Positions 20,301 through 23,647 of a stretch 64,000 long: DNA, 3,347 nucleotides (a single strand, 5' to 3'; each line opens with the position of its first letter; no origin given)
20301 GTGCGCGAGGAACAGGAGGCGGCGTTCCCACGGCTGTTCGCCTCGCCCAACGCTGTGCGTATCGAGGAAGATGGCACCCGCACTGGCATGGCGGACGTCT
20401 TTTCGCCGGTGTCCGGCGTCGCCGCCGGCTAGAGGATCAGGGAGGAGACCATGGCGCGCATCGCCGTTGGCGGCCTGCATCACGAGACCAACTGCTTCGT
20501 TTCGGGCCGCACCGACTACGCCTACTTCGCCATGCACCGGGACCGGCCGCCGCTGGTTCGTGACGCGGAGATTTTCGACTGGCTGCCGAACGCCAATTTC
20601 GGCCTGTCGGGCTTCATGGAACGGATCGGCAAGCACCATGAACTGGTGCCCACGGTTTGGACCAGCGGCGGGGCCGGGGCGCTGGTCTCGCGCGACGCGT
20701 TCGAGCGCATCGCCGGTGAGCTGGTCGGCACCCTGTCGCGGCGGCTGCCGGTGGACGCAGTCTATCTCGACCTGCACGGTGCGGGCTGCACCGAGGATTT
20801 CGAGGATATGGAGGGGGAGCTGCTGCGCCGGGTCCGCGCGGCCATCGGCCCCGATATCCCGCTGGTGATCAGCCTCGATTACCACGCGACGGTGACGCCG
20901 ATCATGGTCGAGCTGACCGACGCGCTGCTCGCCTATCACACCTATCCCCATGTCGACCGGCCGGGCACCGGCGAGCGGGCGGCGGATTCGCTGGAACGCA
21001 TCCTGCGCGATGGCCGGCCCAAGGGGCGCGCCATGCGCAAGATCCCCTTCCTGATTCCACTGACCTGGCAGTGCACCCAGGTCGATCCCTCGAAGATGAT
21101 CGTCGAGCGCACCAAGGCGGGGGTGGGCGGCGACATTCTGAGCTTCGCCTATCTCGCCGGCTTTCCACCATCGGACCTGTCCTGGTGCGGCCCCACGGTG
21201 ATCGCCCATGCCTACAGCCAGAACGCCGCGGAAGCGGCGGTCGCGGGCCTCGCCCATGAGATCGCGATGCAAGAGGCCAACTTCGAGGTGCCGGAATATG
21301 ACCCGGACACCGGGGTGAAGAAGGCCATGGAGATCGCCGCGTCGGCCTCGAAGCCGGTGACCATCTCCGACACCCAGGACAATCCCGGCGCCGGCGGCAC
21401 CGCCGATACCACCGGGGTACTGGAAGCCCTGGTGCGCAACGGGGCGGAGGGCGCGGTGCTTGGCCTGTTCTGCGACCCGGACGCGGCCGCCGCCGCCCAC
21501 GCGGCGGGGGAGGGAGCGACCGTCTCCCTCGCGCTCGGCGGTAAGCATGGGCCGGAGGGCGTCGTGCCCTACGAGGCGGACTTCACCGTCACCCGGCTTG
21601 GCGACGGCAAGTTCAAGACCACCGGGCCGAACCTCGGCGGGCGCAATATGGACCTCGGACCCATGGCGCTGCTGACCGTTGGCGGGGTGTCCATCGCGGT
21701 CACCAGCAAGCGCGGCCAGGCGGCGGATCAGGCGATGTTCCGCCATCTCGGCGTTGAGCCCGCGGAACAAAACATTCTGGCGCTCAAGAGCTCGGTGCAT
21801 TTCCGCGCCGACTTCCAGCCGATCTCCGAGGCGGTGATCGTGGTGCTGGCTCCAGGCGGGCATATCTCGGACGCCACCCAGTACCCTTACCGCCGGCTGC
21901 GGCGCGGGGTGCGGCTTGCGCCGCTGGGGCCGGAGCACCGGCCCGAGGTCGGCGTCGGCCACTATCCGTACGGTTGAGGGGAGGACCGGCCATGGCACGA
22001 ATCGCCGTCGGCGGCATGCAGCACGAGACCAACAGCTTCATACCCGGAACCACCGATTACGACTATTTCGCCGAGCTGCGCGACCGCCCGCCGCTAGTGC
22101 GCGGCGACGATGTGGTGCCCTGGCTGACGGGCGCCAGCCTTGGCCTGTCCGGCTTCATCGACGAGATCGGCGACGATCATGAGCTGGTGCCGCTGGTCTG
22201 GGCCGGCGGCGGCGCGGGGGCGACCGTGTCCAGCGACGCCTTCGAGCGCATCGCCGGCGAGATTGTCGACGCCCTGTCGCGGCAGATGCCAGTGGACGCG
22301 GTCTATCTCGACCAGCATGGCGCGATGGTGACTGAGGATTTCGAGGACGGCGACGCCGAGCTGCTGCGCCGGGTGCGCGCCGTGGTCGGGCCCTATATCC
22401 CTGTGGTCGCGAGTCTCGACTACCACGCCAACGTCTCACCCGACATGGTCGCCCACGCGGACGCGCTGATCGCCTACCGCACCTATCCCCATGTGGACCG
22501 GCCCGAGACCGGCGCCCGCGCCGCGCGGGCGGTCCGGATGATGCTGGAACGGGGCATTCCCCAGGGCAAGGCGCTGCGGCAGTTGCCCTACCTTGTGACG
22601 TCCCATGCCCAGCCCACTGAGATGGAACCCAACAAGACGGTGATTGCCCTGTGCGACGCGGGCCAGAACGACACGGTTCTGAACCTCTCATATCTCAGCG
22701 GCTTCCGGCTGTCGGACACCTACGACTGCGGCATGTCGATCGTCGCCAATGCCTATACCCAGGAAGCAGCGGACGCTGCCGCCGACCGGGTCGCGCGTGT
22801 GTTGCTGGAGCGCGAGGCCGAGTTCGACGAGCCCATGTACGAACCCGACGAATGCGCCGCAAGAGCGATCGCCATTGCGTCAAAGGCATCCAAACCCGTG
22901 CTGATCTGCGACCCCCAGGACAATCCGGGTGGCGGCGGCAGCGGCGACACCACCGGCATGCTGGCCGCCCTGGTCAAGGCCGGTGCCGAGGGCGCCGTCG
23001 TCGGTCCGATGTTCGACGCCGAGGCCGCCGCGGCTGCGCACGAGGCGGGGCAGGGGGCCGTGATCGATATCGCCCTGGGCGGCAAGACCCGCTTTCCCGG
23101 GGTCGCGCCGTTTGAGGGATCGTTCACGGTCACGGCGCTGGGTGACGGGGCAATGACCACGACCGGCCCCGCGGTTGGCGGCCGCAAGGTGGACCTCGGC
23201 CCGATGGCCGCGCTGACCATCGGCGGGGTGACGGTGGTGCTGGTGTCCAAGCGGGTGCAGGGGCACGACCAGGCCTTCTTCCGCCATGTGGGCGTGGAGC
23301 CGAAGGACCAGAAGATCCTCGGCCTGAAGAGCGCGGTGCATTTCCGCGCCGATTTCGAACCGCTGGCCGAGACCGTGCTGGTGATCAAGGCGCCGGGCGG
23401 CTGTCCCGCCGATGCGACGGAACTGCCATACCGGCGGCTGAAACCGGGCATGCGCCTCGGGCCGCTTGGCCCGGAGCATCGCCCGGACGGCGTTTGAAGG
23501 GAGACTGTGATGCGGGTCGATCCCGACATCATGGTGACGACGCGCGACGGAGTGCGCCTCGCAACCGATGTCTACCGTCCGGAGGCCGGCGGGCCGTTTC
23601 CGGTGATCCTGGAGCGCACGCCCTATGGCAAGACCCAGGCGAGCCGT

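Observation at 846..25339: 25-kb peptide-uptake and multi-family peptidase/amidohydrolase island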

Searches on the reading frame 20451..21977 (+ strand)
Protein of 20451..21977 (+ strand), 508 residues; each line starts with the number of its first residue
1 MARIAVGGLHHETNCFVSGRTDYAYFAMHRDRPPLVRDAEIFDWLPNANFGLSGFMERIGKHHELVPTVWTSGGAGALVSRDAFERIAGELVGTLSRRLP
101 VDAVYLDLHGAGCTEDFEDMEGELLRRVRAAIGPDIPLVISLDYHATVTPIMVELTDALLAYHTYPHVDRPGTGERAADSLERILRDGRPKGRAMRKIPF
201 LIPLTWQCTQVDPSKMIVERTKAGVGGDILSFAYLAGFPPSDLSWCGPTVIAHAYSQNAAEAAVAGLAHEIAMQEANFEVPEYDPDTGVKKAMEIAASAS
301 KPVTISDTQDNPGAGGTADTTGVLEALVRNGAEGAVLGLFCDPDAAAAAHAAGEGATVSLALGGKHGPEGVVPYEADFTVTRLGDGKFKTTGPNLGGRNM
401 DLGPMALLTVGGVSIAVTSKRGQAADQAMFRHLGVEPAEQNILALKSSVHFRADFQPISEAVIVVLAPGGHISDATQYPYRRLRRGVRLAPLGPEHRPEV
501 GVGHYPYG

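Call 4: search_protein_families(library=pfam, proteins=[window:20451-21977:+])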
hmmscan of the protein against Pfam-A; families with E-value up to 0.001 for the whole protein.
window:20451-21977:+ (508 aa): 2 families
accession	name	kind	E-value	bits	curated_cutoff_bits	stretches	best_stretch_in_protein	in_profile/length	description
PF07364.17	DUF1485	-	1.9e-79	267.4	22.8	1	3-293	1-290/290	Metallopeptidase family M81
PF07171.17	MlrC_C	-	1.6e-60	204.8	27.2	1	305-482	1-178/178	MlrC C-terminus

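Call 16: list_cluster_members(proteins=[P0001, window:20451-21977:+, window:10693-12012:+, window:9229-10647:+])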
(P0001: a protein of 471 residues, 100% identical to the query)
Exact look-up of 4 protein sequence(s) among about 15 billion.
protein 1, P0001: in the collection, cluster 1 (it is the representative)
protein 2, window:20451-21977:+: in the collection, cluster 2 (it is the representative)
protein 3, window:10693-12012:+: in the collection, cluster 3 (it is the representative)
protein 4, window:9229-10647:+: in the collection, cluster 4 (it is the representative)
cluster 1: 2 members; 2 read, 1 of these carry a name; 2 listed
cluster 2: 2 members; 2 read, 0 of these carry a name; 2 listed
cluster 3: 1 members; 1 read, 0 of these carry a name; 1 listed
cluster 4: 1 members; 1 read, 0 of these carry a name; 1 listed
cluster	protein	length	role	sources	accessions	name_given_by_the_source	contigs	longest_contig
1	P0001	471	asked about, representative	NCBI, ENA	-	-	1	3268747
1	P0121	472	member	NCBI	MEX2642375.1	MAG: M20/M25/M40 family metallo-hydrolase [Acetobacterales bacterium]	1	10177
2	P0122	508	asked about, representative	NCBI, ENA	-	-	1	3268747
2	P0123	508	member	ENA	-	-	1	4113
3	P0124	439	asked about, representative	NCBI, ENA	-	-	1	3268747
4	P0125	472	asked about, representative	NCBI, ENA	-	-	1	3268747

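Call 24: search_solved_structures(query=window:20451-21977:+, max_evalue=0.00001)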
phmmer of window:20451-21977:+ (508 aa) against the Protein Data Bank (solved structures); distinct sequences matched with E-value up to 0.00001: 2.
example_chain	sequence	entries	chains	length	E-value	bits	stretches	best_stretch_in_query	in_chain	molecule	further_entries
7ylq_A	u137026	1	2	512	2.7e-47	165.1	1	37-467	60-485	Microcystinase C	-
3iuu_A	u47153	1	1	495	7.2e-47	163.7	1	48-484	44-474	Putative metallopeptidase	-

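Call 57: search_protein_families(library=ncbifam, proteins=[window:20451-21977:+], max_evalue=1e-20)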
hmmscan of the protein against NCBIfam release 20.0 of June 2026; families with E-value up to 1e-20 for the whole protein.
window:20451-21977:+ (508 aa): 1 family
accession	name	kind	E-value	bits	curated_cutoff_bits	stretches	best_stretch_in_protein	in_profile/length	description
NF041767.1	micro_ase_MlrC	exception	2.8e-49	167.9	999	1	35-467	58-485/511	microcystinase MlrC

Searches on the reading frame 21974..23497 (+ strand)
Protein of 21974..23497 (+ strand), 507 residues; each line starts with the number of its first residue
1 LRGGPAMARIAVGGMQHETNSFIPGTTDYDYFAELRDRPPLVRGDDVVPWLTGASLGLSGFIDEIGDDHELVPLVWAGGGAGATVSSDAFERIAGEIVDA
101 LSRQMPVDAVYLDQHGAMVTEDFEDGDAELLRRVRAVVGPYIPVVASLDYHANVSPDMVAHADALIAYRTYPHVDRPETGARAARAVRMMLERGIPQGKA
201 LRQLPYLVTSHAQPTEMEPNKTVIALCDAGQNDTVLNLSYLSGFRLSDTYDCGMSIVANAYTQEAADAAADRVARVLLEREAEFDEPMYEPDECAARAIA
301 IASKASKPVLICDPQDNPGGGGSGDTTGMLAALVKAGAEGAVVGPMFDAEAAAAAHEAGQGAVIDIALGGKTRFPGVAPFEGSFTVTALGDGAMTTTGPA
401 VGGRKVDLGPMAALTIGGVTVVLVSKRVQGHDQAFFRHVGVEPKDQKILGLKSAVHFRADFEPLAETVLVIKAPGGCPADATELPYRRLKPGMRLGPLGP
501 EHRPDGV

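Call 4: search_protein_families(library=pfam, proteins=[window:21974-23497:+])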
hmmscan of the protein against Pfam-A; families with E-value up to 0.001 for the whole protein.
window:21974-23497:+ (507 aa): 2 families
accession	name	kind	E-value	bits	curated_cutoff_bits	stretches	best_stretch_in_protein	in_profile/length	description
PF07364.17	DUF1485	-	2.2e-87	293.5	22.8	1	9-298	1-289/290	Metallopeptidase family M81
PF07171.17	MlrC_C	-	7.5e-57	192.8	27.2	1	311-488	1-178/178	MlrC C-terminus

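Call 44: search_solved_structures(query=window:21974-23497:+, max_evalue=0.00001, show_alignments=1)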
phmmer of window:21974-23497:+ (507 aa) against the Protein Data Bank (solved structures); distinct sequences matched with E-value up to 0.00001: 2.
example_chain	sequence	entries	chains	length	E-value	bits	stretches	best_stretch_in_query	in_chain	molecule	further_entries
3iuu_A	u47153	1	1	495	2.4e-49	171.9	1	5-492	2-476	Putative metallopeptidase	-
7ylq_A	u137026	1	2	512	2.1e-47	165.5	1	9-472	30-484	Microcystinase C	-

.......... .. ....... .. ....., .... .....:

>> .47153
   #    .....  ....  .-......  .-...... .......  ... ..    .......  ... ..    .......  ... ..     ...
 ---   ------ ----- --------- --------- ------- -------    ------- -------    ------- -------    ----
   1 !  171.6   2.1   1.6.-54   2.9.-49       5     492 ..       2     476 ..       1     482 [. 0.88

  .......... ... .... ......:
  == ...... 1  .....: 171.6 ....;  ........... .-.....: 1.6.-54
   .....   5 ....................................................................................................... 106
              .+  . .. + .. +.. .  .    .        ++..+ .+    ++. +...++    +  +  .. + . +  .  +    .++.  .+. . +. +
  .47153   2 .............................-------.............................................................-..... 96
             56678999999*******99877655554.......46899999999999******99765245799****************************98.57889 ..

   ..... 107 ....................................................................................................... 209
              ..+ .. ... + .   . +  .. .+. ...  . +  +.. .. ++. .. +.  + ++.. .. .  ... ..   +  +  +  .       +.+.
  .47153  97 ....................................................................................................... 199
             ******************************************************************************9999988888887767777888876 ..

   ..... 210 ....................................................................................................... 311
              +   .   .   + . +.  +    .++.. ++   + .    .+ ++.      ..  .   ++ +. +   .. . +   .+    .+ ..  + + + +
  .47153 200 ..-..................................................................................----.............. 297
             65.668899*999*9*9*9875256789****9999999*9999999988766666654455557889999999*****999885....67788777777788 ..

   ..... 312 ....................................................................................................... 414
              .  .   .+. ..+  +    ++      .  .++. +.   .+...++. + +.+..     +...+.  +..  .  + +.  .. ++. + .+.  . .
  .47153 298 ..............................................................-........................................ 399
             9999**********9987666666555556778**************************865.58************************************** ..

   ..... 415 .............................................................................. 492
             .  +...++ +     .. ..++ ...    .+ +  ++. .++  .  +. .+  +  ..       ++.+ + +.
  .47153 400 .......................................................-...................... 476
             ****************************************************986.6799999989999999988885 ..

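Call 53: search_dna_similar(query=window:21974-23497:+, collection=plasmids, mode=protein, max_evalue=1e-80, max_rows=25)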
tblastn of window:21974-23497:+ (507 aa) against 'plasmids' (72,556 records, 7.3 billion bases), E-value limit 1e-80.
Records with a match: 199; places in all: 200; records where one place covers at least 80% of the query: 199.
Best place of each record, by identity: <60% 199.
By first word of the organism name: Ralstonia 138; Paraburkholderia 9; Burkholderia 7; Sulfitobacter 7; Caballeronia 6; Rhizobium 6; Nitratireductor 4; Streptomyces 4; Thioclava 4; Paracoccus 3; and 9 more.
By predicted mobility (MOB-suite, as given by PLSDB): mobilizable 112; non-mobilizable 75; conjugative 12.
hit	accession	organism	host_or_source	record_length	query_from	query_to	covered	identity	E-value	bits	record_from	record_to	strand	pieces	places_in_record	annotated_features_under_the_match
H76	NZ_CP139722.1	Nitratireductor rhodophyticola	Bacterial Culture,hydrothermal vent ...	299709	2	503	99%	46.5%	5e-110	366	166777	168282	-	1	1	M81 family metallopeptidase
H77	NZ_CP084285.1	Caballeronia zhejiangensis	Anasa tristis,Cell culture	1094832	9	500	97%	47.3%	8e-107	357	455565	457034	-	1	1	none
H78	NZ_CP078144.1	Nitratireductor kimnyeongensis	Isolate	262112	4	503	99%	46.3%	8e-110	365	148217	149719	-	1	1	M81 family metallopeptidase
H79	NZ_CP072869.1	Rhizobium sp. NLR16a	lentil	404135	9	504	98%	46.5%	3e-94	320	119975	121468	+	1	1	M81 family metallopeptidase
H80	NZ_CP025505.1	Rhizobium leguminosarum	Pisum sativum,pea nodule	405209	9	504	98%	46.5%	3e-94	320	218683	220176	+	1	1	M81 family metallopeptidase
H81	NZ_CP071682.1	Rhizobium ruizarguesonis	lentil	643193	9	504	98%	46.5%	3e-94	320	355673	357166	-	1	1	M81 family metallopeptidase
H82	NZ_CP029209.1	Nitratireductor sp. OM-1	-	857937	9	503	98%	46.6%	6e-108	360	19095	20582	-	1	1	M81 family metallopeptidase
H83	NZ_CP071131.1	Caballeronia sp. M1242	Homo sapiens,ETA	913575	5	499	98%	46.6%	6e-103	345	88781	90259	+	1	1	M81 family metallopeptidase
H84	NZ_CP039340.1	Ralstonia pseudosolanacearum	-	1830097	9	503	98%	46.6%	2e-98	333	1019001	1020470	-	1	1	none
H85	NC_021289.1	Caballeronia insecticola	-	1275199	9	500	97%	46.7%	3e-106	355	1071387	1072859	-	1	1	none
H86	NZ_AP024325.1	Caballeronia sp. NK8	-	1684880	9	500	97%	46.5%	5e-108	360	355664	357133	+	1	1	none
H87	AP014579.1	Burkholderia sp. RPE67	Riptortus pedestris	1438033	9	500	97%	46.5%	4e-107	357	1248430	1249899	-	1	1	mlrC: microcystin LR degradation protein MlrC-like protein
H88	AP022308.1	Burkholderia sp. SFA1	-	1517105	9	500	97%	46.5%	6e-107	357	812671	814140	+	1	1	microcystinase C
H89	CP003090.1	Burkholderia sp. YI23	-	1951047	9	500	97%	46.5%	7e-107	357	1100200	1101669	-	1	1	mlrC: Microcystin LR degradation protein MlrC-like protein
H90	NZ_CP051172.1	Ralstonia pseudosolanacearum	Whole organism,potato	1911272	9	503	98%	46.0%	1e-98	333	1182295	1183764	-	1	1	none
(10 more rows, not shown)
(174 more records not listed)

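Call 57: search_protein_families(library=ncbifam, proteins=[window:21974-23497:+], max_evalue=1e-20)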
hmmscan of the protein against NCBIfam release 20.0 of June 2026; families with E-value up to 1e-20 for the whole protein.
window:21974-23497:+ (507 aa): 1 family
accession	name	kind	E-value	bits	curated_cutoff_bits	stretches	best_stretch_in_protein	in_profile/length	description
NF041767.1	micro_ase_MlrC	exception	1.9e-50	171.8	999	1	9-471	30-483/511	microcystinase MlrC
